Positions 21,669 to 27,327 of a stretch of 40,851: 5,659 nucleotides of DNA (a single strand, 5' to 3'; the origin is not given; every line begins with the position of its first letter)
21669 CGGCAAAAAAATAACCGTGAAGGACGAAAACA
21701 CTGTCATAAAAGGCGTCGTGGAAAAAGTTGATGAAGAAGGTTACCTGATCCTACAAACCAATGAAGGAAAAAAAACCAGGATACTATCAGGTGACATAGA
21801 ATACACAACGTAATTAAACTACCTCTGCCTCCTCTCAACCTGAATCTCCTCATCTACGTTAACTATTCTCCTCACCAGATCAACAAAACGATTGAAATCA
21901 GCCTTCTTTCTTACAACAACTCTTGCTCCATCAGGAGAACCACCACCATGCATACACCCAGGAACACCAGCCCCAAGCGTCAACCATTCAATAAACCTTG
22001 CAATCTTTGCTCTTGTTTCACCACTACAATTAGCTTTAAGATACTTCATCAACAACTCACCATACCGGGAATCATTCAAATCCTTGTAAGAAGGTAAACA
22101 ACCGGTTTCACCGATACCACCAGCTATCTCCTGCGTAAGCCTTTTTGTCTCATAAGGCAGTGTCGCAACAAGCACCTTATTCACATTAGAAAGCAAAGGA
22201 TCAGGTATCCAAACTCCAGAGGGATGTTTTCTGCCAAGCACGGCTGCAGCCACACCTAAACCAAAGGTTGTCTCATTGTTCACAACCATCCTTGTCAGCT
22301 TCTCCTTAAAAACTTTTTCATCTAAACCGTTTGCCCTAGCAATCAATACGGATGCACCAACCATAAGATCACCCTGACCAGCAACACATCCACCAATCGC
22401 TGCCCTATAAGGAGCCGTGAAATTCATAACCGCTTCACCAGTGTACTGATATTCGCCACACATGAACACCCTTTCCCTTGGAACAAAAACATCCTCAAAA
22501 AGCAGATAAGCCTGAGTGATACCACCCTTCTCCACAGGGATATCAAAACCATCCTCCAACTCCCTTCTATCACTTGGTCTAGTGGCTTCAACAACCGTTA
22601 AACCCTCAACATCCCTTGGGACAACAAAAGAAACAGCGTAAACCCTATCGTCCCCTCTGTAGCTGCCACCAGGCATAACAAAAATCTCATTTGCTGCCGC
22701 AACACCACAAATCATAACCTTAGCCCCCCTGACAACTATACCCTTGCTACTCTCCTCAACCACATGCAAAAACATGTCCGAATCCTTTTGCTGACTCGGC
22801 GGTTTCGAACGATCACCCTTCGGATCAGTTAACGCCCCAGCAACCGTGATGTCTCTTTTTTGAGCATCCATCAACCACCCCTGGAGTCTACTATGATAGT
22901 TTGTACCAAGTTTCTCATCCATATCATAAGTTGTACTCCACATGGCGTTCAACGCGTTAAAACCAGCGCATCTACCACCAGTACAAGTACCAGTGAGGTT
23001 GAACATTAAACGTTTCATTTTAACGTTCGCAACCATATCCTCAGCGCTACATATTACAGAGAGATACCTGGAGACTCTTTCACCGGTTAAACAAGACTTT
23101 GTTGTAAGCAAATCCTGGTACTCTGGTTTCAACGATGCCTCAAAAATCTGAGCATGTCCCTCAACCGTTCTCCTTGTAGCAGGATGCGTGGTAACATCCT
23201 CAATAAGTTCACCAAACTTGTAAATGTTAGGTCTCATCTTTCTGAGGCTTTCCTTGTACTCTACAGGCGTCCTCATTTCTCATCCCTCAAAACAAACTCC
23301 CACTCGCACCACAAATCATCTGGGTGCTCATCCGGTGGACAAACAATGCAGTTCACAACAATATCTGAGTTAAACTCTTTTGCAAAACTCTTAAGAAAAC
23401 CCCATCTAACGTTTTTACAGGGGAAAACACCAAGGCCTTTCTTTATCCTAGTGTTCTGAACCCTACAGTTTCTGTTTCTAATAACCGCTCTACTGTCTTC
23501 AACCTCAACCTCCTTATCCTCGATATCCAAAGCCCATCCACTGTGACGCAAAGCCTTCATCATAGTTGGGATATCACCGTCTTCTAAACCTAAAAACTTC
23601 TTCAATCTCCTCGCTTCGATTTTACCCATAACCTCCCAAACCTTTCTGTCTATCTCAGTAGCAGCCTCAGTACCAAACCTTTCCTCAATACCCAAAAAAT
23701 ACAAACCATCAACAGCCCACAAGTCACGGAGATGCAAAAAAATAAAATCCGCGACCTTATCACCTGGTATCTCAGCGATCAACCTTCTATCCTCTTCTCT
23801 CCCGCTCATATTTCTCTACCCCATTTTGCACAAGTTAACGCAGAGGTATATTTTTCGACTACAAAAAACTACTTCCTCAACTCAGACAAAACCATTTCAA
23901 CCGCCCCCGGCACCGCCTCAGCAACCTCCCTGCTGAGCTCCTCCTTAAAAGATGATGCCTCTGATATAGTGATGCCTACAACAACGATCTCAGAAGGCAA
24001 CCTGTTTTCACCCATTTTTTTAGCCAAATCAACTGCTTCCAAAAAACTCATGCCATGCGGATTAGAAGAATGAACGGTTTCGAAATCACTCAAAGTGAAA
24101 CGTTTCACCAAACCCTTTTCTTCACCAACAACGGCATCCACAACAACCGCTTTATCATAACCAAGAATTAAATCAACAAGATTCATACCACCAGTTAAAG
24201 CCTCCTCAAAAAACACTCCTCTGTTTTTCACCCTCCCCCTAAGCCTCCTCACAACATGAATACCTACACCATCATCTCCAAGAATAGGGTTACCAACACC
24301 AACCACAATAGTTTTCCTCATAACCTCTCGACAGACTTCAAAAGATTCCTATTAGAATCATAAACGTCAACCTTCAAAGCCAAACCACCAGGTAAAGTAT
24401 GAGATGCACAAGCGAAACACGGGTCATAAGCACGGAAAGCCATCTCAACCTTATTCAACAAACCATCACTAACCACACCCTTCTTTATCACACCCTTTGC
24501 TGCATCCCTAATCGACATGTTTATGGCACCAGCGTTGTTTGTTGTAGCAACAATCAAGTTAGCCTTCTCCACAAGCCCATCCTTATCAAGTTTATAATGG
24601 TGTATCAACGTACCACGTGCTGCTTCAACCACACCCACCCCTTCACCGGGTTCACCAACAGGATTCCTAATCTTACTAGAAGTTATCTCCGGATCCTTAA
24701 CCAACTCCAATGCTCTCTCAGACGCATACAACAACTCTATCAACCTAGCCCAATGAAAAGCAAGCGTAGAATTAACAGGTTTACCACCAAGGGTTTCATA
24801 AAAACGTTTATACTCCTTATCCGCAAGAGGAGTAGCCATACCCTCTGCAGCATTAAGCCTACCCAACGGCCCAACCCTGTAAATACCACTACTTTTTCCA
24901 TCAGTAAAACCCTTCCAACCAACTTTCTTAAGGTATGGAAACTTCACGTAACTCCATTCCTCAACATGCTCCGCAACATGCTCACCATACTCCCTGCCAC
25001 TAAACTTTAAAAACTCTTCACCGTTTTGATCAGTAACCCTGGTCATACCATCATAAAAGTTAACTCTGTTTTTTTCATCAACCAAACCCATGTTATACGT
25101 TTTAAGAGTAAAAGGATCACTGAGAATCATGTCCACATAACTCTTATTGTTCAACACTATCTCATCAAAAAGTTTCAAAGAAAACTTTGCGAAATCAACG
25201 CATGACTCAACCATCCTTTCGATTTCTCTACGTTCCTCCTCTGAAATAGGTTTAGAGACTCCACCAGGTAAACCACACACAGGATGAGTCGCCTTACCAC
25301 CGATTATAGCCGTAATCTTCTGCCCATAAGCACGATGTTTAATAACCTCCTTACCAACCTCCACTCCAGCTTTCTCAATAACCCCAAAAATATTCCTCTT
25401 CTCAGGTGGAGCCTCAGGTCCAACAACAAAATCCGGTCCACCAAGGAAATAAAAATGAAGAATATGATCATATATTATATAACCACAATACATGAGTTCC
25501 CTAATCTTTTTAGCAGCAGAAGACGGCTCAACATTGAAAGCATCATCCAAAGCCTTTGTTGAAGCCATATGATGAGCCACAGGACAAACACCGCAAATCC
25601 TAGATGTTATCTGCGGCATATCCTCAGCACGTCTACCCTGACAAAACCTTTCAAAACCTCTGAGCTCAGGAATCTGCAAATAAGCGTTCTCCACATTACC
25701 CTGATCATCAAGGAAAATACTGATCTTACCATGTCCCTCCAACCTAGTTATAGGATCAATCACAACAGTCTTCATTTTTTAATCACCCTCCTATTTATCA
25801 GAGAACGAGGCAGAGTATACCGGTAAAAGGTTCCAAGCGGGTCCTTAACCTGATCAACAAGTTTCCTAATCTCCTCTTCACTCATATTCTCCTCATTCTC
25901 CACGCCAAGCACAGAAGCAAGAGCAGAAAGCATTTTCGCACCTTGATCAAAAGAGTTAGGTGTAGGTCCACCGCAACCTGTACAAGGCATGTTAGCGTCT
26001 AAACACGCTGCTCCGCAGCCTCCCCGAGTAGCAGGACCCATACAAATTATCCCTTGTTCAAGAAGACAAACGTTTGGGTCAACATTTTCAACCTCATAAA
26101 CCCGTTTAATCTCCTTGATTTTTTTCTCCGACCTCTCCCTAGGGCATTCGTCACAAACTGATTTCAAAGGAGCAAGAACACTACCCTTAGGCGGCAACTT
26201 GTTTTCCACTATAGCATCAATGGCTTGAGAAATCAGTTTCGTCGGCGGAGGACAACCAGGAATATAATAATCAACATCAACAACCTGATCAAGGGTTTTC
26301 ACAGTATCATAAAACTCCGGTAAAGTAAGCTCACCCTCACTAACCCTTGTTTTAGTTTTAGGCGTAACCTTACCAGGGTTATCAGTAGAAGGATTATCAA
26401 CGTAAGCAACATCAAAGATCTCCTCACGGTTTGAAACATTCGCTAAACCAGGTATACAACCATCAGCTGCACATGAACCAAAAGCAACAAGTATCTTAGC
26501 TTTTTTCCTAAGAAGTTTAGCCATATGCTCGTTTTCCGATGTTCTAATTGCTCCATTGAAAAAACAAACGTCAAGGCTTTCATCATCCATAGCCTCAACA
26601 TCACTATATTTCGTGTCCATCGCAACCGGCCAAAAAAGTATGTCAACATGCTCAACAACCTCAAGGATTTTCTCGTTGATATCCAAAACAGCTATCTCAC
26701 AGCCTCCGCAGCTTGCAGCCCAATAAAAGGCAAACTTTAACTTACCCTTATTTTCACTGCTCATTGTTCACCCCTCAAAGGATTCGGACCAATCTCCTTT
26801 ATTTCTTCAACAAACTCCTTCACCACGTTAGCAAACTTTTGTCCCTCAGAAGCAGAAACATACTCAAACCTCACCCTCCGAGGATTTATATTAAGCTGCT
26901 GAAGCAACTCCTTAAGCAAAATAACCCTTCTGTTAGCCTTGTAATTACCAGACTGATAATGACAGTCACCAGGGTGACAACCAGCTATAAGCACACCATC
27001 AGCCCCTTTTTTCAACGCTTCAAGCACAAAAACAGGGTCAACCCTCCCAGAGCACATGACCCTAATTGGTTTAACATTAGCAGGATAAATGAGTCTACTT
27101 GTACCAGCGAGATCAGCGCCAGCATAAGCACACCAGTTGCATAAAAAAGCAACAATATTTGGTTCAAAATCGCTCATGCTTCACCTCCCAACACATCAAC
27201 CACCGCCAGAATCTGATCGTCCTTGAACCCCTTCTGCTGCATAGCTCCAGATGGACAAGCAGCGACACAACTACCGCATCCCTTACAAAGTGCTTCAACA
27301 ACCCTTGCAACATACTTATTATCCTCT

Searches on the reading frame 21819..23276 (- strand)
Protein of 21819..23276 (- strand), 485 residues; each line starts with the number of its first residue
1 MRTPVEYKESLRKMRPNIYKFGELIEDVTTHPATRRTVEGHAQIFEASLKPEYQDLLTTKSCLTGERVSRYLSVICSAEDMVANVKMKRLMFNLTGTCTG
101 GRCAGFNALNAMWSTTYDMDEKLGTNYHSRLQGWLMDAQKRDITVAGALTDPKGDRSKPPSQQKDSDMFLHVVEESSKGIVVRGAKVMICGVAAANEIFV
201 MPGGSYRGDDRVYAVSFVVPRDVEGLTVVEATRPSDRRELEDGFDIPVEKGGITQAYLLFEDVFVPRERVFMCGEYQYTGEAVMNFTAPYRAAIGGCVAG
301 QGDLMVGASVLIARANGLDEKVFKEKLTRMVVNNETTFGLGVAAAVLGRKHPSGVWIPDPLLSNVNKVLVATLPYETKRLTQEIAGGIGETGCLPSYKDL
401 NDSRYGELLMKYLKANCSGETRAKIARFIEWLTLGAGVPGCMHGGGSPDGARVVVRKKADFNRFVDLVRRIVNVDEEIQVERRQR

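Call 9: search_protein_families(library=pfam, proteins=[window:21819-23276:-], max_evalue=0.00001)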
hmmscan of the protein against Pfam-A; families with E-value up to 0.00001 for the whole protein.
window:21819-23276:- (485 aa): 2 families
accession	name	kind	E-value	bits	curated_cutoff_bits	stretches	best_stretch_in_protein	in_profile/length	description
PF11794.13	HpaB_N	-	1.1e-82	278.2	35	1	4-272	2-270/270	4-hydroxyphenylacetate 3-hydroxylase N terminal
PF03241.18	HpaB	-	2.9e-42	144.6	25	1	281-472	3-201/202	4-hydroxyphenylacetate 3-hydroxylase C terminal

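Call 41: search_solved_structures(query=window:21819-23276:-, max_evalue=1e-10)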
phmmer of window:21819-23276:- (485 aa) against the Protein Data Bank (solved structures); distinct sequences matched with E-value up to 1e-10: 15.
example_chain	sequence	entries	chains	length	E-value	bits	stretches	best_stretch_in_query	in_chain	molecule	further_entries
1u8v_A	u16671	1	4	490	1.7e-100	340.3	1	3-473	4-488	Gamma-aminobutyrate metabolism dehydratase/isomerase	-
6vjr_A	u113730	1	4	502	5.7e-93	315.5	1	2-479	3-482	Vinylacetyl-CoA Delta-isomerase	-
2yyg_A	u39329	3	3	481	7.1e-31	110.8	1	2-431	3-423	4-hydroxyphenylacetate-3-hydroxylase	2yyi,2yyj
2yyk_A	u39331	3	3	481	2.1e-30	109.2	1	2-431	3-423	4-hydroxyphenylacetate-3-hydroxylase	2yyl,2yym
9lft_A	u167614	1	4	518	4.5e-24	88.4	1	2-436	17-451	4-Hydroxyphenylacetate-3-monooxygenase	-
6b1b_A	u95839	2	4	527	4.5e-22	81.8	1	5-439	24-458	4-hydroxyphenylacetate 3-monooxygenase, oxygenase subunit | 4-hydroxyphenylacetate 3-monooxygenase oxygenase component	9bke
6qyh_A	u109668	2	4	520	1.1e-21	80.4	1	5-439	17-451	4-hydroxyphenylacetate 3-monooxygenase oxygenase component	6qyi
6eb0_A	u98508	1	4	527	1.2e-21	80.4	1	5-439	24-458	4-hydroxyphenylacetate 3-monooxygenase, oxygenase subunit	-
4g5e_A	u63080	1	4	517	9.4e-21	77.4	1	2-369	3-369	2,4,6-Trichlorophenol 4-monooxygenase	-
4oo2_A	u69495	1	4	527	9.9e-21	77.3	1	3-437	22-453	Chlorophenol-4-monooxygenase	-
7e8q_A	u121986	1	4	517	6.9e-20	74.5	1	2-462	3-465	Chlorophenol monooxygenase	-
6jhm_A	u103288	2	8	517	9.7e-20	74.1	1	2-394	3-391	Chlorophenol monooxygenase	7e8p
7dbw_C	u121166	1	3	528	1.1e-18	70.6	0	141-365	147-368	4-hydroxyphenylacetate 3-hydroxylase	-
9j9j_A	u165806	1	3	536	1.2e-18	70.5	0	141-365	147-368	4-nitrophenol 4-monooxygenase/4-nitrocatechol 2-monooxygenase, oxygenase component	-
3hwc_A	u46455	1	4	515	1.2e-15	60.6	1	1-429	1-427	Chlorophenol-4-monooxygenase component 2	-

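Call 82: search_protein_families(library=ncbifam, proteins=[window:21819-23276:-], max_evalue=1e-10)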
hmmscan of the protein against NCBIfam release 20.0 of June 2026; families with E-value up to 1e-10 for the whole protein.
window:21819-23276:- (485 aa): 2 families
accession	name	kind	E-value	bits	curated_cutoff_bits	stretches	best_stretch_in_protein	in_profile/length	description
TIGR02309.1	HpaB-1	equivalog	5.9e-42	144.4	480.2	1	2-429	2-427/477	4-hydroxyphenylacetate 3-monooxygenase, oxygenase component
TIGR02310.1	HpaB-2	equivalog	3e-25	88.9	885.2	1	5-441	16-452/519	4-hydroxyphenylacetate 3-monooxygenase, oxygenase component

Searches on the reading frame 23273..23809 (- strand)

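Call 9: search_protein_families(library=pfam, proteins=[window:23273-23809:-], max_evalue=0.00001)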
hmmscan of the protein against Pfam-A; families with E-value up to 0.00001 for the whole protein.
window:23273-23809:- (178 aa): 1 family
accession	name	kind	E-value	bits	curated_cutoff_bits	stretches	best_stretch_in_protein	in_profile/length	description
PF19620.4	DUF6125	-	5.4e-40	137.5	27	1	17-174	6-164/164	Family of unknown function (DUF6125)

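Call 82: search_protein_families(library=ncbifam, proteins=[window:23273-23809:-], max_evalue=1e-10)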
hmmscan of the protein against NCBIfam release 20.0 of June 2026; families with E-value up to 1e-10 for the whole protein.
window:23273-23809:- (178 aa): 0 families

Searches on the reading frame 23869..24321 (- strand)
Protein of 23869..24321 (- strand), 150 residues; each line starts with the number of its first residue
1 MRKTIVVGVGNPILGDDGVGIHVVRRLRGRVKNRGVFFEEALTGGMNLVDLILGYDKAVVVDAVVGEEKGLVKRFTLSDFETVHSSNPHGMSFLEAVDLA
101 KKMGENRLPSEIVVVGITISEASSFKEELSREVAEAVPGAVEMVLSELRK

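Call 9: search_protein_families(library=pfam, proteins=[window:23869-24321:-], max_evalue=0.00001)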
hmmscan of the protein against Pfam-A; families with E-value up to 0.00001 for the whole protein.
window:23869-24321:- (150 aa): 1 family
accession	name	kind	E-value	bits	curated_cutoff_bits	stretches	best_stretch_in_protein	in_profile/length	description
PF01750.23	HycI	-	6.2e-16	58.9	23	1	21-147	1-130/130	Hydrogenase maturation protease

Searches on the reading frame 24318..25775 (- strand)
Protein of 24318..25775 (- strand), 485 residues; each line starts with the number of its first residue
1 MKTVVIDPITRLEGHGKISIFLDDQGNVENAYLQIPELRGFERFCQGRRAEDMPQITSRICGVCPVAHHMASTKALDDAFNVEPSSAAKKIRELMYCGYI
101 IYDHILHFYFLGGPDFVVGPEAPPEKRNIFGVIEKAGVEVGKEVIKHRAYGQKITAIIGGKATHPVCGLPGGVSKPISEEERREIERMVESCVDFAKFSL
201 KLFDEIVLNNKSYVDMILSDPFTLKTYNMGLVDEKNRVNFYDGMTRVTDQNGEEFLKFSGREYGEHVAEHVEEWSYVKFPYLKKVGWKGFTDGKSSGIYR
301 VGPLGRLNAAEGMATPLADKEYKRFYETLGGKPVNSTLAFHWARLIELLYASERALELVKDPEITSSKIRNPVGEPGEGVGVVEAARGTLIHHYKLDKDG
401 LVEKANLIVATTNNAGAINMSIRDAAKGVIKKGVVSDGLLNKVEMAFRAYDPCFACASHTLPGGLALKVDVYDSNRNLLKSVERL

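Call 9: search_protein_families(library=pfam, proteins=[window:24318-25775:-], max_evalue=0.00001)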
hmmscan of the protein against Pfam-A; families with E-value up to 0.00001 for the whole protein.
window:24318-25775:- (485 aa): 1 family
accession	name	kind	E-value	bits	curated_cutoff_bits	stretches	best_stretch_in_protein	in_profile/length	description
PF00374.24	NiFeSe_Hases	-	1.2e-41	143.7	25.8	2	39-117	1-79/508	Nickel-dependent hydrogenase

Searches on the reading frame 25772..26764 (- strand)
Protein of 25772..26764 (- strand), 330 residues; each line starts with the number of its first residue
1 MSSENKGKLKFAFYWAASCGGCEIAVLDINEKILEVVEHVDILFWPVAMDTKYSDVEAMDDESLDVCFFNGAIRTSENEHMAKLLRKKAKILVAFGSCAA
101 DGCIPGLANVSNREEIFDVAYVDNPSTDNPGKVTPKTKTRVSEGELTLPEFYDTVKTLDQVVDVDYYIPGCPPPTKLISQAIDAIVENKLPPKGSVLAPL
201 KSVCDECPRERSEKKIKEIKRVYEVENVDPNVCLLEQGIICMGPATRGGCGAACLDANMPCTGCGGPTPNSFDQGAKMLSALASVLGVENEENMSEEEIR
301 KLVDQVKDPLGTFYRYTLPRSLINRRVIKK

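Call 9: search_protein_families(library=pfam, proteins=[window:25772-26764:-], max_evalue=0.00001)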
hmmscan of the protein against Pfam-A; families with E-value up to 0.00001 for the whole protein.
window:25772-26764:- (330 aa): 1 family
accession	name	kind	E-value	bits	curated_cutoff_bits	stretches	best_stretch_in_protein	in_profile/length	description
PF01058.29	Oxidored_q6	-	2.2e-26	92.5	27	1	19-184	1-127/128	NADH ubiquinone oxidoreductase, 20 Kd subunit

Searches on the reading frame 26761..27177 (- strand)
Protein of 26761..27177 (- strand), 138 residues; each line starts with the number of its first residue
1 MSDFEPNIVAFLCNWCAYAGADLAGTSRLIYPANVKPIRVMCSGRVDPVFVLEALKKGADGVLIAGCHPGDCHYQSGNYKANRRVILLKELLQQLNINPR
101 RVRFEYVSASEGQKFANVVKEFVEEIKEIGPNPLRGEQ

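Call 9: search_protein_families(library=pfam, proteins=[window:26761-27177:-], max_evalue=0.00001)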
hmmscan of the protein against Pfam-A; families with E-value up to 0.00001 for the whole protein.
window:26761-27177:- (138 aa): 1 family
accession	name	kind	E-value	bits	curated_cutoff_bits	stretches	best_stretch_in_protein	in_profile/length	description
PF02662.21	FlpD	-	5.1e-58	194.9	22.3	1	8-130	1-123/123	Methyl-viologen-reducing hydrogenase, delta subunit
